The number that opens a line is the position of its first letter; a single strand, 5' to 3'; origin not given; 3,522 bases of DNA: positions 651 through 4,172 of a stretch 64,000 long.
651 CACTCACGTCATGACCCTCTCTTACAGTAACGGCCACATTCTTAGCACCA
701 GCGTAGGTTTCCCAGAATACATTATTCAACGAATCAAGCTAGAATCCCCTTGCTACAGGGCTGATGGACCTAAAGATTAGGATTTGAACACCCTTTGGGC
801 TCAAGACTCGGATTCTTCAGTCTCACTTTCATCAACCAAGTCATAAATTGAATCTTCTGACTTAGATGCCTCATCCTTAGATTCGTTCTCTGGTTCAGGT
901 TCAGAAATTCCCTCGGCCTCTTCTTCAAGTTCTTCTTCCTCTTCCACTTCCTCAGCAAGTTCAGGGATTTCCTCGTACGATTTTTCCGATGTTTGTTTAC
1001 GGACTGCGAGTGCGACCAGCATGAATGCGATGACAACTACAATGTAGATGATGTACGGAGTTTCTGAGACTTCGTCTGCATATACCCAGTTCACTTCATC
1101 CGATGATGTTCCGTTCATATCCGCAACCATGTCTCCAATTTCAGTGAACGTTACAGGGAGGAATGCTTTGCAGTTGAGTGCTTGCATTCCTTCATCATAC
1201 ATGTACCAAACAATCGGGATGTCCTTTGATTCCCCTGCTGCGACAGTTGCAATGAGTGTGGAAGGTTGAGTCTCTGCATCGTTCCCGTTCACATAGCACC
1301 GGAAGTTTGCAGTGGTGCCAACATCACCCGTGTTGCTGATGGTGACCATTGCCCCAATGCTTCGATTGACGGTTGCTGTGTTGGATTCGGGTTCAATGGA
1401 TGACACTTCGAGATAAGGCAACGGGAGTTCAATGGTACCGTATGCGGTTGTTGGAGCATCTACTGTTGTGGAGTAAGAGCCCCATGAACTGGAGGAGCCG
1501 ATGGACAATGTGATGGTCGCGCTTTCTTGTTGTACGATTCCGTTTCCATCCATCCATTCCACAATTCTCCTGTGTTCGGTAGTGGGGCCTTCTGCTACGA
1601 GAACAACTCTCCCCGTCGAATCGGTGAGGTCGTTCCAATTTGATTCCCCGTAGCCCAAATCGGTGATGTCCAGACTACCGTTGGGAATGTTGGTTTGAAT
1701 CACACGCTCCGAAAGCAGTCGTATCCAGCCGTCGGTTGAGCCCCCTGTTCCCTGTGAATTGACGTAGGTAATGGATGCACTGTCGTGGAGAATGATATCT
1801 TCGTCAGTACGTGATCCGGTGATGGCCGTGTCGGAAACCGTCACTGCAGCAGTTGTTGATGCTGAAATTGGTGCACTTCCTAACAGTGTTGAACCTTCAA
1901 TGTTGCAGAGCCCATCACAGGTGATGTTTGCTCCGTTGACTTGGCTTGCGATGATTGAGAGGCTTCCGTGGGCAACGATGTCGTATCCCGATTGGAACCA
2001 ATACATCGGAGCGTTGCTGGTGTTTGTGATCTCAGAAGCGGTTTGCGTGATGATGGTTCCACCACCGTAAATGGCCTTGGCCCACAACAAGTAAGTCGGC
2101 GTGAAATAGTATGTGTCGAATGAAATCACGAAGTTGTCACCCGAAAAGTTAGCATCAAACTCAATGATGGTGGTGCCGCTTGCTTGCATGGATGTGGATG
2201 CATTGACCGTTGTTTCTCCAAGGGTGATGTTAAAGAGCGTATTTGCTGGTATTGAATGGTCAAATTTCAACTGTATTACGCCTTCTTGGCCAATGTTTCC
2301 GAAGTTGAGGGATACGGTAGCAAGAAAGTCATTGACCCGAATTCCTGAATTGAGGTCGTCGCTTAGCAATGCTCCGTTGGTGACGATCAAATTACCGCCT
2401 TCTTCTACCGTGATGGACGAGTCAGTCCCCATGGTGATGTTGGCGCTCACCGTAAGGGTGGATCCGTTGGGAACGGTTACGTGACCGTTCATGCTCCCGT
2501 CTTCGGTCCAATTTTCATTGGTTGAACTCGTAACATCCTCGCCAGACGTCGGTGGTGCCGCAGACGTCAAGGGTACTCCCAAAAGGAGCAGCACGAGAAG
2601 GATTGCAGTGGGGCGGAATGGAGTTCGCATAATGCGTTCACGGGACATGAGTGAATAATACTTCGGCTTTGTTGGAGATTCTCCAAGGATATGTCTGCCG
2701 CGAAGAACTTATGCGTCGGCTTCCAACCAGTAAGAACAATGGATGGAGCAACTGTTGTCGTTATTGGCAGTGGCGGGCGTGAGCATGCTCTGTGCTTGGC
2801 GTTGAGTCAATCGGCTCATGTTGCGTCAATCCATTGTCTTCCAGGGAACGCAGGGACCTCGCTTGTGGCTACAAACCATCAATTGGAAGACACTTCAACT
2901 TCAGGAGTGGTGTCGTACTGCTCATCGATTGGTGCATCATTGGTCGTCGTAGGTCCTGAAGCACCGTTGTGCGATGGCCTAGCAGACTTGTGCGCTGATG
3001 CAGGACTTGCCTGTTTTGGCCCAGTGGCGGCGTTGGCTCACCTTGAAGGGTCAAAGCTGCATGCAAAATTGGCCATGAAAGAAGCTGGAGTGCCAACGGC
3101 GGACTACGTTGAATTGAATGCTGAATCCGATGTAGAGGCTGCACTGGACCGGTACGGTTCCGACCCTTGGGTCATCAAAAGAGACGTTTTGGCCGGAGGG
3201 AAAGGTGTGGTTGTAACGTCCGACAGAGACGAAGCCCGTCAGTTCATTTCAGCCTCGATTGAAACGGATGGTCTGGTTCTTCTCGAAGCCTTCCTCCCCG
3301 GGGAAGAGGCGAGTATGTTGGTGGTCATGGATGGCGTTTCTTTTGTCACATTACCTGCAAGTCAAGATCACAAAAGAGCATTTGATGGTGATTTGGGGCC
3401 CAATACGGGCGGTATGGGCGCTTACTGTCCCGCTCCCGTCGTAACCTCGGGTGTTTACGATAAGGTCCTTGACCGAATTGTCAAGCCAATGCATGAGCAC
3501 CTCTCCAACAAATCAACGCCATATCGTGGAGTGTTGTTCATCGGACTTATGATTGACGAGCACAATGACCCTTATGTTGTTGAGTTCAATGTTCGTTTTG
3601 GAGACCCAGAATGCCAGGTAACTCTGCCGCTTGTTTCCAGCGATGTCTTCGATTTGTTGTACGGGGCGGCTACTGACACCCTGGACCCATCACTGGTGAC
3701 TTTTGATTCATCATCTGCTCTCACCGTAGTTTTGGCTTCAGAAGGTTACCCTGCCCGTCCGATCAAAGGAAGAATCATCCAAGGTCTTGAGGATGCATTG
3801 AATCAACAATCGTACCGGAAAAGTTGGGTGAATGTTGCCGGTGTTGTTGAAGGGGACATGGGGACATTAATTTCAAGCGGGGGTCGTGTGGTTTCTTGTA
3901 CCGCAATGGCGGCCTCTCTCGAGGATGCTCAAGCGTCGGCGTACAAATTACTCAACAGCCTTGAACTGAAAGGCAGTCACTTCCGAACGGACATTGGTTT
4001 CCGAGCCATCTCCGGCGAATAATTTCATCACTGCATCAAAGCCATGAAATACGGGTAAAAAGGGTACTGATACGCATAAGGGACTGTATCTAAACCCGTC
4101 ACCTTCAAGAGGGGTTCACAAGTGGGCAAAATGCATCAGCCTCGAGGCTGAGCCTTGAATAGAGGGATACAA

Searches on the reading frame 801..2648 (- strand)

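Call 5: search_protein_families(library=pfam, proteins=[window:801-2648:-], max_evalue=0.01)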
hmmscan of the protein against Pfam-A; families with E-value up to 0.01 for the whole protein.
window:801-2648:- (615 aa): 1 family
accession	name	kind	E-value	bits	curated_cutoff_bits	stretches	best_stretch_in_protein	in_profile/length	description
PF07705.17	CARDB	-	0.0024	18.5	22.7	1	411-493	2-81/101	CARDB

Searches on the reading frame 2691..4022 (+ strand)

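Call 5: search_protein_families(library=pfam, proteins=[window:2691-4022:+], max_evalue=0.01)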
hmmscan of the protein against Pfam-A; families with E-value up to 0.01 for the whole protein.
window:2691-4022:+ (443 aa): 7 families
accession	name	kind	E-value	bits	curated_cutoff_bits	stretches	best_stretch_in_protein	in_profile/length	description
PF01071.24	GARS_A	-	6.9e-59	199.4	27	1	120-308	1-194/194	Phosphoribosylglycinamide synthetase, ATP-grasp (A) domain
PF02844.21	GARS_N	-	2e-30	105.9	29.5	1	21-119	2-100/100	Phosphoribosylglycinamide synthetase, N domain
PF02843.22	GARS_C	-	2.5e-22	79.4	34.8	1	343-438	1-92/92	Phosphoribosylglycinamide synthetase, C domain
PF02655.19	ATP-grasp_3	-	1e-07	32.6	23.2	1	121-304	3-158/160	ATP-grasp domain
PF02222.28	ATP-grasp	-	4.7e-07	30.1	27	1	128-213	2-88/179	ATP-grasp domain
PF08442.15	ATP-grasp_2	-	0.002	18.2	29.5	1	124-190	6-76/202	ATP-grasp domain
PF02786.22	CPSase_L_D2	-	0.0024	17.8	19.8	1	123-217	3-105/211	Carbamoyl-phosphate synthase L chain, ATP binding domain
